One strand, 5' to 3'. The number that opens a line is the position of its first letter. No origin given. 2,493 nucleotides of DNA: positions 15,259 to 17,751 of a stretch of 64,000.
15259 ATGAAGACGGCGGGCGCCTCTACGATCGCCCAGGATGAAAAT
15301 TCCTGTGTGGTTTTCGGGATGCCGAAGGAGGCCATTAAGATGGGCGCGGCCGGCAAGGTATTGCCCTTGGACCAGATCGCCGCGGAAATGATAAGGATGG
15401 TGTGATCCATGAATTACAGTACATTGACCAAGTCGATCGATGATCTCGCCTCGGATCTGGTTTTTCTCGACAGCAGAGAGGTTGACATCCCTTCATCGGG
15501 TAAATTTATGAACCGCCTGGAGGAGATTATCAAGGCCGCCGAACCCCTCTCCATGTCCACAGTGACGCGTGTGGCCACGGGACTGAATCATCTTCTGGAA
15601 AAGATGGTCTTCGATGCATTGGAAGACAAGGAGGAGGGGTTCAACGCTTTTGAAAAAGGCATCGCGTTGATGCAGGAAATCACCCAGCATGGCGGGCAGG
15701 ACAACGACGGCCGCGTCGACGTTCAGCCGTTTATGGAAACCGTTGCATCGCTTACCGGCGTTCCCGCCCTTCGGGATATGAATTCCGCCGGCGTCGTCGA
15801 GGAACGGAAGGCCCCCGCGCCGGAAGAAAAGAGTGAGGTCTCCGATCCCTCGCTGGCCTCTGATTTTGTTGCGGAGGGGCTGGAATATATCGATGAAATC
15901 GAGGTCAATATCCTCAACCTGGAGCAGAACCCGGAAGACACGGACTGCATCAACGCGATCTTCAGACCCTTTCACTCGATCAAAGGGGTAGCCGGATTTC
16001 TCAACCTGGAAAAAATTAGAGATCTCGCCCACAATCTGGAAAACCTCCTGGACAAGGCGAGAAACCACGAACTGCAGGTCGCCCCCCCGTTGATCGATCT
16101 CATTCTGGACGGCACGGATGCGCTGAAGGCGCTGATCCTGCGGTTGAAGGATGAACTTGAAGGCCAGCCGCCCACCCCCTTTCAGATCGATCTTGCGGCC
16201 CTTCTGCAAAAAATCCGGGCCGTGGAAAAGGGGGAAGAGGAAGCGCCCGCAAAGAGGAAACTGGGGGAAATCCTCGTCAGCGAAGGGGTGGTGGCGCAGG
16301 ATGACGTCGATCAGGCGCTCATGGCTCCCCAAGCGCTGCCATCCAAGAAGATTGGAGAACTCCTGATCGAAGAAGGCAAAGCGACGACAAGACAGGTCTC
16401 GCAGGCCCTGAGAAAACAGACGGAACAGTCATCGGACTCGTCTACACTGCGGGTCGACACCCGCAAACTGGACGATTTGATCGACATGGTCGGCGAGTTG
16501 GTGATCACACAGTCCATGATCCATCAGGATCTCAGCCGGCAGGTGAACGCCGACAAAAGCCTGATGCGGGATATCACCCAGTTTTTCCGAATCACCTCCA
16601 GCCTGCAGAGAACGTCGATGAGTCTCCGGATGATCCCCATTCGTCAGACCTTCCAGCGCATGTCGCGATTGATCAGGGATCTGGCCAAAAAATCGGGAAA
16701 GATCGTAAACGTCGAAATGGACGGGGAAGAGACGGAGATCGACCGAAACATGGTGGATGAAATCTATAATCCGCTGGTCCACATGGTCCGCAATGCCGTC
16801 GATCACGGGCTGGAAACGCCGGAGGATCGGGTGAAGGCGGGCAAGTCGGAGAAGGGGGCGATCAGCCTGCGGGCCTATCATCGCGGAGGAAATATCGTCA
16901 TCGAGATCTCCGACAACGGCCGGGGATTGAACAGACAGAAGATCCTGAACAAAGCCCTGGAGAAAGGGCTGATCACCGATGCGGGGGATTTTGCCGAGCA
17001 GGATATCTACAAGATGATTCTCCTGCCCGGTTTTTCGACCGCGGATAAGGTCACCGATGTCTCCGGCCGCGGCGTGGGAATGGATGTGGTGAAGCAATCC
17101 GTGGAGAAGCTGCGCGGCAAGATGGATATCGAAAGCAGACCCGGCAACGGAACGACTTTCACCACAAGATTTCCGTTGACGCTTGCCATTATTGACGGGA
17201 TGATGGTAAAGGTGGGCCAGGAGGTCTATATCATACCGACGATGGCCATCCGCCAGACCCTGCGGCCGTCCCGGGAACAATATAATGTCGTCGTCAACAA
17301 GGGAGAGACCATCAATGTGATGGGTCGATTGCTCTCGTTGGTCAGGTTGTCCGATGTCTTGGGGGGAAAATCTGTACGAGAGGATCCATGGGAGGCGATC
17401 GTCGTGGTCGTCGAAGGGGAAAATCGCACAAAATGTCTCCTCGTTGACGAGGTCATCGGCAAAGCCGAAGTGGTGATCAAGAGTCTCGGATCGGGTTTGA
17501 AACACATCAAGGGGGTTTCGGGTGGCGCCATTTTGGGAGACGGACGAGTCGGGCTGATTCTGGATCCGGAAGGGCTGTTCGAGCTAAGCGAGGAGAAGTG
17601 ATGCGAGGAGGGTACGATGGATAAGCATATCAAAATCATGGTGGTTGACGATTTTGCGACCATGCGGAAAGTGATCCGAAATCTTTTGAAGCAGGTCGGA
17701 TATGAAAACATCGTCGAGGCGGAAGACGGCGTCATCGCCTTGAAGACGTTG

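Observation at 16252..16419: CheA carries a tandem MshEN-type (c-di-GMP-receptor-like) motif pair where the P2 domain normally sits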

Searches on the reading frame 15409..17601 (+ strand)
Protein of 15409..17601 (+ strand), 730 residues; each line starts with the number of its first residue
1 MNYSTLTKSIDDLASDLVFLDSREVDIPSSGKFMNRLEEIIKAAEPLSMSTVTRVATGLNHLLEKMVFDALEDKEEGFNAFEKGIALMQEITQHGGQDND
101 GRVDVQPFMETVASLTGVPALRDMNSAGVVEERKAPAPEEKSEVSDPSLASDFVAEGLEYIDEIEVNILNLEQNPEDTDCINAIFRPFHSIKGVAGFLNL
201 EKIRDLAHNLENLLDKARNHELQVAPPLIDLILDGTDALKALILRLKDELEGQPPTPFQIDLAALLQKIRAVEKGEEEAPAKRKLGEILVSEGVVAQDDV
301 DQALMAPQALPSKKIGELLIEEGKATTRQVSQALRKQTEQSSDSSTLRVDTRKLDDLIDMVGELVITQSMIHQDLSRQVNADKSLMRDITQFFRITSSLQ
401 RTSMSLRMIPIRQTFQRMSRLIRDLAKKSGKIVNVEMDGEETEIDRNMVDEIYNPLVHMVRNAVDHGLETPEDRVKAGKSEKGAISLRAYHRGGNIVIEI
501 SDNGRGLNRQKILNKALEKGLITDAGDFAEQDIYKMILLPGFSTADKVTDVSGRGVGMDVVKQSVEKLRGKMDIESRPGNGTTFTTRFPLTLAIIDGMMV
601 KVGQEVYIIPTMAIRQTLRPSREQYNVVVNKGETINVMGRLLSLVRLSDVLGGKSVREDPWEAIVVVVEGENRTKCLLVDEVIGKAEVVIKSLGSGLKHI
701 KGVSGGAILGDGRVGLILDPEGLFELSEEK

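Call 3: search_protein_families(library=pfam, proteins=[window:15409-17601:+], max_evalue=10)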
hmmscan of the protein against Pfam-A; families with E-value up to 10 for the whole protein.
window:15409-17601:+ (730 aa): 8 families
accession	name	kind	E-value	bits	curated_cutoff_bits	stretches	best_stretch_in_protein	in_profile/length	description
PF01584.24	CheW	-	3.8e-23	82.1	23.5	1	597-725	2-135/138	CheW-like domain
PF02518.31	HATPase_c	-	3e-20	73.1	26.4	1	454-591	4-110/111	Histidine kinase-, DNA gyrase B-, and HSP90-like ATPase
PF01627.28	Hpt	-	2.3e-15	57.1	24.6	1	149-241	2-83/84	Hpt domain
PF02895.20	H-kinase_dim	-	3.9e-15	56.5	23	1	344-405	1-67/68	Signal transducing histidine kinase, homodimeric domain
PF17946.7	RecC_C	-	0.0077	16.5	22.6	1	286-372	53-139/202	RecC C-terminal domain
PF13581.12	HATPase_c_2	-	0.13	12.7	27.4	1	461-548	41-92/127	Histidine kinase-like ATPase domain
PF19823.4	DUF6305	-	0.15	12.1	25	1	363-445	19-98/154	Domain of unknown function (DUF6305)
PF05859.17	Mis12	-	0.17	12.1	25.7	1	347-440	110-203/231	Mis12 protein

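Call 4: search_protein_families(library=ncbifam, proteins=[window:15409-17601:+], max_evalue=10)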
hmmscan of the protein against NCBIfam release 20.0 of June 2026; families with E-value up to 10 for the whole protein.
window:15409-17601:+ (730 aa): 41 families (the best 25 are shown)
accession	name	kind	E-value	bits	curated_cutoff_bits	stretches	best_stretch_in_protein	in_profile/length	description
NF007835.0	PRK10547.1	equivalog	1.9e-131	439.9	793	2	322-730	255-663/670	chemotaxis protein CheA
NF041336.1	CheA_Halo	equivalog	3.7e-118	395.9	950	2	321-721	268-664/666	chemotaxis protein CheA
NF008298.1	PRK11086.1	subfamily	8.1e-11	41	520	2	522-590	462-525/529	DcuS/MalK family sensor histidine kinase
NF046044.1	PnpS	equivalog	2.3e-09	36.8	400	2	550-589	351-390/390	two-component system histidine kinase PnpS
NF053729.1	c-di-GMP_motif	domain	3.1e-09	36.5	38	1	284-337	1-53/53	cyclic di-GMP-binding domain-containing protein, MshE-related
TIGR02966.1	phoR_proteo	equivalog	3.6e-09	36.1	334.2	2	549-588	294-333/333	phosphate regulon sensor histidine kinase PhoR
NF038348.1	T2SS_HK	subfamily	5.1e-08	31.8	450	1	522-590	508-573/574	histidine kinase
NF041210.1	his_kin_PieS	equivalog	4.6e-07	29.2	850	1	374-590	242-470/474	two component system sensor histidine kinase PieS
NF047874.1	MASE3_PAS_HK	subfamily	7.9e-07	28.2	560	2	550-592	585-627/655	MASE3 domain-containing sensor histidine kinase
TIGR02916.1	PEP_his_kin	equivalog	9.6e-07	27.7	300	1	451-589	579-679/679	XrtA/PEP-CTERM system histidine kinase PrsK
NF011874.0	PRK15347.1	equivalog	1.5e-06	26.5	852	2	524-592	551-616/921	two component system sensor kinase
NF038334.1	malate_HK_MalK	exception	2.6e-06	26.4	800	1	522-590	462-525/533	malate sensor histidine kinase MalK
NF010411.0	PRK13837.1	equivalog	6.4e-06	24.5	647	1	523-591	613-676/828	two-component system VirA-like sensor kinase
NF008302.0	PRK11091.1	equivalog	1.4e-05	23.5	838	1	549-589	464-504/779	aerobic respiration two-component sensor histidine kinase ArcB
NF008468.0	PRK11360.1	equivalog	2.7e-05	22.7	646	1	522-590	545-608/616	two-component system sensor histidine kinase AtoS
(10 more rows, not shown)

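Call 16: find_homologous_proteins(query=window:15409-17601:+, max_evalue=1e-20)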
Query window:15409-17601:+ (730 aa): 7809 proteins with E <= 1e-20 among 8000 candidates; the best 120 are listed.
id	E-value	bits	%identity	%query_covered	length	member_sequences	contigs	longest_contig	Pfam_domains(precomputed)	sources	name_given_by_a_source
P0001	0.0e+0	1574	100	100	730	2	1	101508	PF02895.21,PF01584.25,PF02518.32,PF01627.29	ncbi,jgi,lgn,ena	-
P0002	0.0e+0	1402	88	100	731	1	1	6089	PF02895.21,PF01584.25,PF02518.32,PF01627.29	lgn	-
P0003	0.0e+0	1396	89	100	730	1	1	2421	PF02895.21,PF01584.25,PF02518.32,PF01627.29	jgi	-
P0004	0.0e+0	1385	88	100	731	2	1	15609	PF02895.21,PF01584.25,PF02518.32,PF01627.29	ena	-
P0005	0.0e+0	1385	88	100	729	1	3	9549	PF02895.21,PF01584.25,PF02518.32,PF01627.29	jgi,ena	jgi:two-component system chemotaxis sensor kinase CheA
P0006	0.0e+0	1383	87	100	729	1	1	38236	PF02895.21,PF01584.25,PF02518.32,PF01627.29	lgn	-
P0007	0.0e+0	1382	87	100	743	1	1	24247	PF02895.21,PF01584.25,PF02518.32,PF01627.29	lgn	-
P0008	0.0e+0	1378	87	100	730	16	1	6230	PF02895.21,PF01584.25,PF02518.32,PF01627.29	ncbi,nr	ncbi:MAG: chemotaxis protein CheA [Deltaproteobacteria bacterium]|nr:MAG: chemotaxis protein CheA [D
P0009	0.0e+0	1361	86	100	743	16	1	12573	PF02895.21,PF01584.25,PF02518.32,PF01627.29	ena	-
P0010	0.0e+0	1350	86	98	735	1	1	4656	PF02895.21,PF01584.25,PF02518.32,PF01627.29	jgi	jgi:two-component system chemotaxis sensor kinase CheA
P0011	0.0e+0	1346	86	100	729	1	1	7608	PF02895.21,PF01584.25,PF02518.32,PF01627.29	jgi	jgi:two-component system, chemotaxis family, sensor kinase CheA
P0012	0.0e+0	1342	86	100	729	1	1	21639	PF02895.21,PF01584.25,PF02518.32,PF01627.29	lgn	-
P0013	0.0e+0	1324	84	100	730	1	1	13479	PF02895.21,PF01584.25,PF02518.32,PF01627.29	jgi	jgi:two-component system, chemotaxis family, sensor kinase CheA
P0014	0.0e+0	1322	84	100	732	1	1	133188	PF02895.21,PF01584.25,PF02518.32,PF01627.29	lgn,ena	-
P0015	0.0e+0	1312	82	100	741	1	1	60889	PF02895.21,PF01584.25,PF02518.32,PF01627.29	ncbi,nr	ncbi:MAG: chemotaxis protein CheA [Deltaproteobacteria bacterium]|nr:chemotaxis protein CheA [Deltap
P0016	0.0e+0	1308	83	100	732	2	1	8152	PF02895.21,PF01584.25,PF02518.32,PF01627.29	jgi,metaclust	metaclust:\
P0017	0.0e+0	1293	82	100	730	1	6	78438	PF02895.21,PF01584.25,PF02518.32,PF01627.29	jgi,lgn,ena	jgi:two-component system chemotaxis sensor kinase CheA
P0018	0.0e+0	1263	80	100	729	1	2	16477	PF02895.21,PF01584.25,PF02518.32,PF01627.29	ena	-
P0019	0.0e+0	1263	80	100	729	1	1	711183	PF02895.21,PF01584.25,PF02518.32,PF01627.29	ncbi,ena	-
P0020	0.0e+0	1263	80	100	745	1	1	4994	PF02895.21,PF01584.25,PF02518.32,PF01627.29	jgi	jgi:two-component system, chemotaxis family, sensor kinase CheA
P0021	0.0e+0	1262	80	100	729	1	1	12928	PF02895.21,PF01584.25,PF02518.32,PF01627.29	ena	-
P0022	0.0e+0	1261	80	100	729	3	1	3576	PF02895.21,PF01584.25,PF02518.32,PF01627.29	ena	-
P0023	0.0e+0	1259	79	100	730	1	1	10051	PF02895.21,PF01584.25,PF02518.32,PF01627.29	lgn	-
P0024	0.0e+0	1259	80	100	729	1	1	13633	PF02895.21,PF01584.25,PF02518.32,PF01627.29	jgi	jgi:two-component system, chemotaxis family, sensor kinase CheA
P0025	0.0e+0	1250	79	100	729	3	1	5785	PF02895.21,PF01584.25,PF02518.32,PF01627.29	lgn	-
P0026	0.0e+0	1243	79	100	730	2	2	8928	PF02895.21,PF01584.25,PF02518.32,PF01627.29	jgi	jgi:two-component system chemotaxis sensor kinase CheA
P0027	0.0e+0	1241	78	100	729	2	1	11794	PF02895.21,PF01584.25,PF02518.32,PF01627.29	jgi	jgi:two-component system chemotaxis sensor kinase CheA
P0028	0.0e+0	1234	78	100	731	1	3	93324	PF02895.21,PF01584.25,PF02518.32,PF01627.29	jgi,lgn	-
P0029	0.0e+0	1230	79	100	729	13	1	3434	PF02895.21,PF01584.25,PF02518.32,PF01627.29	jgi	jgi:two-component system, chemotaxis family, sensor kinase CheA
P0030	0.0e+0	1229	78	100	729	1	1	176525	PF02895.21,PF01584.25,PF02518.32,PF01627.29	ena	-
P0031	0.0e+0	1218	78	100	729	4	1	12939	PF02895.21,PF01584.25,PF02518.32,PF01627.29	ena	-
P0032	0.0e+0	1215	78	100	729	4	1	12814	PF02895.21,PF01584.25,PF02518.32,PF01627.29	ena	-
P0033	0.0e+0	1207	78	100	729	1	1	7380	PF02895.21,PF01584.25,PF02518.32,PF01627.29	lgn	-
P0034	0.0e+0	1204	76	100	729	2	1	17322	PF02895.21,PF01584.25,PF02518.32,PF01627.29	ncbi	-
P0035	0.0e+0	1202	77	100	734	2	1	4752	PF02895.21,PF01584.25,PF02518.32,PF01627.29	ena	-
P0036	0.0e+0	1201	76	100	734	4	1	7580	PF02895.21,PF01584.25,PF02518.32,PF01627.29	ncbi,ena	-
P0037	0.0e+0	1200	77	100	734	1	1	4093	PF02895.21,PF01584.25,PF02518.32,PF01627.29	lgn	-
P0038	0.0e+0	1195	74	100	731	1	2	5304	PF02895.21,PF01584.25,PF02518.32,PF01627.29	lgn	-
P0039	0.0e+0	1185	75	100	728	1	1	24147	PF02895.21,PF01584.25,PF02518.32,PF01627.29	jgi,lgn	jgi:two-component system, chemotaxis family, sensor kinase CheA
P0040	0.0e+0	1182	74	100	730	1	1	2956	PF02895.21,PF01584.25,PF02518.32,PF01627.29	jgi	-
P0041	0.0e+0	1181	75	100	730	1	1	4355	PF02895.21,PF01584.25,PF02518.32,PF01627.29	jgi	jgi:two-component system chemotaxis sensor kinase CheA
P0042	0.0e+0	1179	74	100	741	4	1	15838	PF02895.21,PF01584.25,PF02518.32,PF01627.29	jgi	jgi:two-component system chemotaxis sensor kinase CheA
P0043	0.0e+0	1178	75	100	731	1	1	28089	PF02895.21,PF01584.25,PF02518.32,PF01627.29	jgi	jgi:two-component system, chemotaxis family, sensor kinase CheA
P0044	0.0e+0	1175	75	100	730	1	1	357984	PF02895.21,PF01584.25,PF02518.32,PF01627.29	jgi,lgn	jgi:two-component system chemotaxis sensor kinase CheA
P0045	0.0e+0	1175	74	100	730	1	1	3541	PF02895.21,PF01584.25,PF02518.32,PF01627.29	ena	-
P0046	0.0e+0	1175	74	100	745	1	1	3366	PF02895.21,PF01584.25,PF02518.32,PF01627.29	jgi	jgi:two-component system chemotaxis sensor kinase CheA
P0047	0.0e+0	1168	74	100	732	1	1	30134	PF02895.21,PF01584.25,PF02518.32,PF01627.29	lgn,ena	-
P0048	0.0e+0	1167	74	100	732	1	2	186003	PF02895.21,PF01584.25,PF02518.32,PF01627.29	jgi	jgi:two-component system chemotaxis sensor kinase CheA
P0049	0.0e+0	1166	74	100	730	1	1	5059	PF02895.21,PF01584.25,PF02518.32,PF01627.29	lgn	-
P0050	0.0e+0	1162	74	100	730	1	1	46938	PF02895.21,PF01584.25,PF02518.32,PF01627.29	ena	-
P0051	0.0e+0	1159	74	100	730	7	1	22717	PF02895.21,PF01584.25,PF02518.32,PF01627.29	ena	-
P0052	0.0e+0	1158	74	100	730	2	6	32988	PF02895.21,PF01584.25,PF02518.32,PF01627.29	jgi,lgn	jgi:two-component system chemotaxis sensor kinase CheA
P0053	0.0e+0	1155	73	100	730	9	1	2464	PF02895.21,PF01584.25,PF02518.32,PF01627.29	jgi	jgi:two-component system chemotaxis sensor kinase CheA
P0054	0.0e+0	1153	73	100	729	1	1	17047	PF02895.21,PF01584.25,PF02518.32,PF01627.29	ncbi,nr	ncbi:MAG: chemotaxis protein CheA [Deltaproteobacteria bacterium]|nr:chemotaxis protein CheA [Deltap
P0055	0.0e+0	1148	73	100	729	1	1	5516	PF02895.21,PF01584.25,PF02518.32,PF01627.29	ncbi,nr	ncbi:MAG: chemotaxis protein CheA [Deltaproteobacteria bacterium]|nr:chemotaxis protein CheA [Deltap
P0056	0.0e+0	1148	73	100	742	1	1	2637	PF02895.21,PF01584.25,PF02518.32,PF01627.29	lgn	-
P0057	0.0e+0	1146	73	100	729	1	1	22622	PF02895.21,PF01584.25,PF02518.32,PF01627.29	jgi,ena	-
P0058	0.0e+0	1146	73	100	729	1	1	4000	PF02895.21,PF01584.25,PF02518.32,PF01627.29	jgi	-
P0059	0.0e+0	1145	73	100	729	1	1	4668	PF02895.21,PF01584.25,PF02518.32,PF01627.29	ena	-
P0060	0.0e+0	1139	73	100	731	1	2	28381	PF02895.21,PF01584.25,PF02518.32,PF01627.29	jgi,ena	-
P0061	0.0e+0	1137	73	100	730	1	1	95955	PF02895.21,PF01584.25,PF02518.32,PF01627.29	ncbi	ncbi:MAG: chemotaxis protein CheA [Pseudomonadota bacterium]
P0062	0.0e+0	1129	71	100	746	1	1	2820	PF02895.21,PF01584.25,PF02518.32,PF01627.29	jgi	jgi:two-component system chemotaxis sensor kinase CheA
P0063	0.0e+0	1128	72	100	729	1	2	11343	PF02895.21,PF01584.25,PF02518.32,PF01627.29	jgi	jgi:two-component system chemotaxis sensor kinase CheA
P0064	0.0e+0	1120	71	100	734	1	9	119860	PF02895.21,PF01584.25,PF02518.32,PF01627.29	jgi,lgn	jgi:two-component system chemotaxis sensor kinase CheA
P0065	0.0e+0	1118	71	100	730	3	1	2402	PF02895.21,PF01584.25,PF02518.32,PF01627.29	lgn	-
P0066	0.0e+0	1113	71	100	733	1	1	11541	PF02895.21,PF01584.25,PF02518.32,PF01627.29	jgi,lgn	jgi:two-component system chemotaxis sensor kinase CheA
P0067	0.0e+0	1109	71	100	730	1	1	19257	PF02895.21,PF01584.25,PF02518.32,PF01627.29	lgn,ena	-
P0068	0.0e+0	1108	71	100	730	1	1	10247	PF02895.21,PF01584.25,PF02518.32,PF01627.29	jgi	-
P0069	0.0e+0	1106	71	100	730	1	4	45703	PF02895.21,PF01584.25,PF02518.32,PF01627.29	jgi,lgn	jgi:two-component system, chemotaxis family, sensor kinase CheA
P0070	0.0e+0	1103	69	100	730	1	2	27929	PF02895.21,PF01584.25,PF02518.32,PF01627.29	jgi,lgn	jgi:two-component system chemotaxis sensor kinase CheA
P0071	0.0e+0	1092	70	100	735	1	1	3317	PF02895.21,PF01584.25,PF02518.32,PF01627.29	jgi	-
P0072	0.0e+0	1086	69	100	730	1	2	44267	PF02895.21,PF01584.25,PF02518.32,PF01627.29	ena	-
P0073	0.0e+0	1081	68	100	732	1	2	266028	PF02895.21,PF01584.25,PF02518.32,PF01627.29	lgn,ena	-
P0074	0.0e+0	1079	69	100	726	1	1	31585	PF02895.21,PF01584.25,PF02518.32,PF01627.29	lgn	-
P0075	0.0e+0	1077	68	100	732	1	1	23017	PF02895.21,PF01584.25,PF02518.32,PF01627.29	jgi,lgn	jgi:two-component system, chemotaxis family, sensor kinase CheA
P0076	0.0e+0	1073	69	100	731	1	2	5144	PF02895.21,PF01584.25,PF02518.32,PF01627.29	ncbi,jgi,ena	-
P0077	0.0e+0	1051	67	100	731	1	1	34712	PF02895.21,PF01584.25,PF02518.32,PF01627.29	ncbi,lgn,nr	ncbi:MAG: chemotaxis protein CheA [Deltaproteobacteria bacterium]|nr:chemotaxis protein CheA [Deltap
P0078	0.0e+0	1020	65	100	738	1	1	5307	PF02895.21,PF01584.25,PF02518.32,PF01627.29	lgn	-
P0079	0.0e+0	1020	67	100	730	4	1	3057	PF02895.21,PF01584.25,PF02518.32,PF01627.29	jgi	jgi:two-component system, chemotaxis family, sensor kinase CheA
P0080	0.0e+0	1012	69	94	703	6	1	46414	PF02895.21,PF01584.25,PF02518.32,PF01627.29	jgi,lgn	-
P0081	9.2e-291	984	62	100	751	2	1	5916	PF02895.21,PF01584.25,PF02518.32,PF01627.29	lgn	-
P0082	3.7e-290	982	62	100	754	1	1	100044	PF02895.21,PF01584.25,PF02518.32,PF01627.29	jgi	jgi:two-component system, chemotaxis family, sensor kinase CheA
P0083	1.6e-288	977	61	100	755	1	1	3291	PF02895.21,PF01584.25,PF02518.32,PF01627.29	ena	-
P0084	3.8e-288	976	62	100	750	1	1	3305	PF02895.21,PF01584.25,PF02518.32,PF01627.29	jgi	jgi:two-component system chemotaxis sensor kinase CheA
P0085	1.4e-287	974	61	100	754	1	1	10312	PF02895.21,PF01584.25,PF02518.32,PF01627.29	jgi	jgi:two-component system chemotaxis sensor kinase CheA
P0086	2.1e-287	973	61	100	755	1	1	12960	PF02895.21,PF01584.25,PF02518.32,PF01627.29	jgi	jgi:two-component system, chemotaxis family, sensor kinase CheA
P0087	3.2e-287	973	63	100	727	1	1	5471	PF02895.21,PF01584.25,PF02518.32,PF01627.29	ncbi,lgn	-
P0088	6.5e-287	972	61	100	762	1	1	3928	PF02895.21,PF01584.25,PF02518.32,PF01627.29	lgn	-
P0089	2.0e-286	970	62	100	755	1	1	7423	PF02895.21,PF01584.25,PF02518.32,PF01627.29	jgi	jgi:two-component system, chemotaxis family, sensor kinase CheA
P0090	4.1e-286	969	61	100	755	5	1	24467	PF02895.21,PF01584.25,PF02518.32,PF01627.29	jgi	jgi:two-component system, chemotaxis family, sensor kinase CheA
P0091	8.8e-286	968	61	100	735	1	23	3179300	PF02895.21,PF01584.25,PF02518.32,PF01627.29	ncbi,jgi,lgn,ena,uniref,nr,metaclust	ncbi:chemotaxis protein CheA [Syntrophus aciditrophicus]|uniref:Chemotaxis protein CheA n=1 Tax=Synt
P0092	1.0e-285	968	60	100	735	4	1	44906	PF02895.21,PF01584.25,PF02518.32,PF01627.29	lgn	-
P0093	1.2e-285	967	61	100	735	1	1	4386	PF02895.21,PF01584.25,PF02518.32,PF01627.29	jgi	-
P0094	2.3e-285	967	62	100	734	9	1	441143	PF02895.21,PF01584.25,PF02518.32,PF01627.29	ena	-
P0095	3.2e-285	966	61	100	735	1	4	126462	PF02895.21,PF01584.25,PF02518.32,PF01627.29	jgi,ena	-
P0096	4.2e-285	966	61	100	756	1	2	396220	PF02895.21,PF01584.25,PF02518.32,PF01627.29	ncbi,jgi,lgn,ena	-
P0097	4.3e-285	966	61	100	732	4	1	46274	PF02895.21,PF01584.25,PF02518.32,PF01627.29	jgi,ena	-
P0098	1.5e-284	964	61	100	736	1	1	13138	PF02895.21,PF01584.25,PF02518.32,PF01627.29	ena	-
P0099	2.8e-284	963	61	100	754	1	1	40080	PF02895.21,PF01584.25,PF02518.32,PF01627.29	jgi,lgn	jgi:two-component system chemotaxis sensor kinase CheA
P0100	3.7e-284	963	61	100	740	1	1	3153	PF02895.21,PF01584.25,PF02518.32,PF01627.29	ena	-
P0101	3.1e-283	960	62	100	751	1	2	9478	PF02895.21,PF01584.25,PF02518.32,PF01627.29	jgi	jgi:two-component system chemotaxis sensor kinase CheA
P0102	5.3e-283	959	61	100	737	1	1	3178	PF02895.21,PF01584.25,PF02518.32,PF01627.29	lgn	-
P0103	2.5e-282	956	61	99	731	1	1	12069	PF02895.21,PF01584.25,PF02518.32,PF01627.29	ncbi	-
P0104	3.6e-282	956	61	100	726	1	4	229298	PF02895.21,PF01584.25,PF02518.32,PF01627.29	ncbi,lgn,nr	ncbi:MAG: chemotaxis protein CheA [Deltaproteobacteria bacterium]|nr:chemotaxis protein CheA [Deltap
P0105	1.2e-281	954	61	100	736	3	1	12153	PF02895.21,PF01584.25,PF02518.32,PF01627.29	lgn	-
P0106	1.2e-281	954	61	100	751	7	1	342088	PF02895.21,PF01584.25,PF02518.32,PF01627.29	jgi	-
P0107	1.4e-281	954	60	100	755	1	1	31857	PF02895.21,PF01584.25,PF02518.32,PF01627.29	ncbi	-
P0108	1.5e-281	954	61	100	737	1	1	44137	PF02895.21,PF01584.25,PF02518.32,PF01627.29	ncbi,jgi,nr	ncbi:MAG: chemotaxis protein CheA [Deltaproteobacteria bacterium]|nr:MAG: chemotaxis protein CheA [D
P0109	1.5e-281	954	61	100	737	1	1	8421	PF02895.21,PF01584.25,PF02518.32,PF01627.29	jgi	-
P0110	1.6e-281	954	60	100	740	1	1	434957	PF02895.21,PF01584.25,PF02518.32,PF01627.29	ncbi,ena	-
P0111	1.7e-281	954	61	100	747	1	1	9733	PF02895.21,PF01584.25,PF02518.32,PF01627.29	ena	-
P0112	1.8e-281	954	60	100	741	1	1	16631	PF02895.21,PF01584.25,PF02518.32,PF01627.29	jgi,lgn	-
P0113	1.8e-281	954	61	100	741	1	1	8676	PF02895.21,PF01584.25,PF02518.32,PF01627.29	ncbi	-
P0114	2.7e-281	953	60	100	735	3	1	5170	PF02895.21,PF01584.25,PF02518.32,PF01627.29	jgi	-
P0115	3.8e-281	953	62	100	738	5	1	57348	PF02895.21,PF01584.25,PF02518.32,PF01627.29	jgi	jgi:two-component system chemotaxis sensor kinase CheA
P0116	4.0e-281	953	60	100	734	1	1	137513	PF02895.21,PF01584.25,PF02518.32,PF01627.29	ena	-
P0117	4.1e-281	952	61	100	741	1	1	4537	PF02895.21,PF01584.25,PF02518.32,PF01627.29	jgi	jgi:two-component system, chemotaxis family, sensor kinase CheA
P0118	2.6e-280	950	60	100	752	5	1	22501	PF02895.21,PF01584.25,PF02518.32,PF01627.29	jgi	jgi:two-component system, chemotaxis family, sensor kinase CheA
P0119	3.2e-280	950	61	100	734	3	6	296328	PF02895.21,PF01584.25,PF02518.32,PF01627.29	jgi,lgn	jgi:two-component system chemotaxis sensor kinase CheA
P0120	4.4e-280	949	60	100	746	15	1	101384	PF02895.21,PF01584.25,PF02518.32,PF01627.29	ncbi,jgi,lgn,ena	-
